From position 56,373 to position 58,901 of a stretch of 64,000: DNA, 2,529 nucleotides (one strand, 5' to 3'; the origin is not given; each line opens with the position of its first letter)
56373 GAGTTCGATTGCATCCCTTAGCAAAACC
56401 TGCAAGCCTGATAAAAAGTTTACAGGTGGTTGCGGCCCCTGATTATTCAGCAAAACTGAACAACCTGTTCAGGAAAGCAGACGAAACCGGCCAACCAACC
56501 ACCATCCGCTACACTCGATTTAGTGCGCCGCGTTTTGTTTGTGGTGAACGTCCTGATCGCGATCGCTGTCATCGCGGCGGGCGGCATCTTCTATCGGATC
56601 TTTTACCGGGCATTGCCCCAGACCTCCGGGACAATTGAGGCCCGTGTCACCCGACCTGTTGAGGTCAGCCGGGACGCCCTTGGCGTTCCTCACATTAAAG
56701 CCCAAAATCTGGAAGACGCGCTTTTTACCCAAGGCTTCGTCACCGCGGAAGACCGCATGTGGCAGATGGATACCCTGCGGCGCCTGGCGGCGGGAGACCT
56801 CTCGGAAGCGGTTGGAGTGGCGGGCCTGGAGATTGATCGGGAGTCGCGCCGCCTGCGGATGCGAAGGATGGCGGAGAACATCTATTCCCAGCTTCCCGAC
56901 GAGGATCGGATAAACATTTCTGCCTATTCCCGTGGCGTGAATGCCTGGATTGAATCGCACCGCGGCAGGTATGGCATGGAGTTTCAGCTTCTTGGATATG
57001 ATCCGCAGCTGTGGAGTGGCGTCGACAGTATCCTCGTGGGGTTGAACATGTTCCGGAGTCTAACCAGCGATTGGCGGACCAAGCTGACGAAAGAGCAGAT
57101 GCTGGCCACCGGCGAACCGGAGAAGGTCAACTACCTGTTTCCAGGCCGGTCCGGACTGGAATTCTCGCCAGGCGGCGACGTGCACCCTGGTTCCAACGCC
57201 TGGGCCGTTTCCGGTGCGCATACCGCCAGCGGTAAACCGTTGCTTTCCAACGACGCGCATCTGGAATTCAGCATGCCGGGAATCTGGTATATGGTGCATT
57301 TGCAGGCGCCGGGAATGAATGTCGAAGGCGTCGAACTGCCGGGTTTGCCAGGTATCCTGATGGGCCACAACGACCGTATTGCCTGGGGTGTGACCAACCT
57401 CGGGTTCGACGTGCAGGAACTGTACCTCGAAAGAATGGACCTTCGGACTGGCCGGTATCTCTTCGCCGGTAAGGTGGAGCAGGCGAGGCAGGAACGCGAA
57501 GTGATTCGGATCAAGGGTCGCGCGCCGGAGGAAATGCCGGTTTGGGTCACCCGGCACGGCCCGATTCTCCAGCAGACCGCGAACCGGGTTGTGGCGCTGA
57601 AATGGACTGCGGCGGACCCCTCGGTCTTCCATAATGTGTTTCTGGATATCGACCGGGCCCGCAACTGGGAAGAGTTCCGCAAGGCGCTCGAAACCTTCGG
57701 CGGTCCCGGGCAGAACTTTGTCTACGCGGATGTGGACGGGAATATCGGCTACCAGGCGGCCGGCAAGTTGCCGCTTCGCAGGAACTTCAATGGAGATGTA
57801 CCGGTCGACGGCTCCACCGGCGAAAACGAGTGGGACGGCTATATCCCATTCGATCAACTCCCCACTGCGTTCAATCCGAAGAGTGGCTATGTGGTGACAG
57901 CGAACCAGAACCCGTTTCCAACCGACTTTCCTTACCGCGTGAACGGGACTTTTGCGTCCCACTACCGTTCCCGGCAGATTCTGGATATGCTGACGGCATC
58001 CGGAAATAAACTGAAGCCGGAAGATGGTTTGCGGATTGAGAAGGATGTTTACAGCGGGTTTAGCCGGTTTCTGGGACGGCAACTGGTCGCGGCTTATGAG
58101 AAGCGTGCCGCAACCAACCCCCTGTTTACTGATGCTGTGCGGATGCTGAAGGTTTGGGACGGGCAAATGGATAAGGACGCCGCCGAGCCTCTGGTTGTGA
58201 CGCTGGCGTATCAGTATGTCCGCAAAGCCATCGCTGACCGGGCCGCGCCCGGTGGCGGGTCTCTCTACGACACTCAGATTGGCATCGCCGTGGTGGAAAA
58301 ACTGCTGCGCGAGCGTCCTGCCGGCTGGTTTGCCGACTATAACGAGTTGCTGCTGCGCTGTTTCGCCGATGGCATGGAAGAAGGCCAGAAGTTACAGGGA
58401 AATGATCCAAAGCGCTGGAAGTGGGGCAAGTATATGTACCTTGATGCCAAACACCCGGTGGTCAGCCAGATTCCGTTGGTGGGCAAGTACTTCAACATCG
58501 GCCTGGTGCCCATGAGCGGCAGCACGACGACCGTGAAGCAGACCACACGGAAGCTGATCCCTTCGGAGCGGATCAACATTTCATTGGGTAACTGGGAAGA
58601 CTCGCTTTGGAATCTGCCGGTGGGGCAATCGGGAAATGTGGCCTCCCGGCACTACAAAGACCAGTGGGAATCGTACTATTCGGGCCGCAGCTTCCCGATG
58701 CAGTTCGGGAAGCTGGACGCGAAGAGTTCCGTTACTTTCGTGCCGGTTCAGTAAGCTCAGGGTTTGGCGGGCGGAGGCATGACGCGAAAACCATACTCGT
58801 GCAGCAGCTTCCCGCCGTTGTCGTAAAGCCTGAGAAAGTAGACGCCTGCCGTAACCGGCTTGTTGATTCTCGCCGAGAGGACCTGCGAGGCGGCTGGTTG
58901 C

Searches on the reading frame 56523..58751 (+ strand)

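Call 69: search_protein_families(library=pfam, proteins=[window:56523-58751:+], max_evalue=0.00001)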
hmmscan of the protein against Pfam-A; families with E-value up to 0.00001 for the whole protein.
window:56523-58751:+ (743 aa): 1 family
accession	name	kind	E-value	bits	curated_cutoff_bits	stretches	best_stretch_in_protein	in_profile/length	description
PF01804.23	Penicil_amidase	-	3.1e-201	671.4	21.3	1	45-730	1-670/675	Penicillin amidase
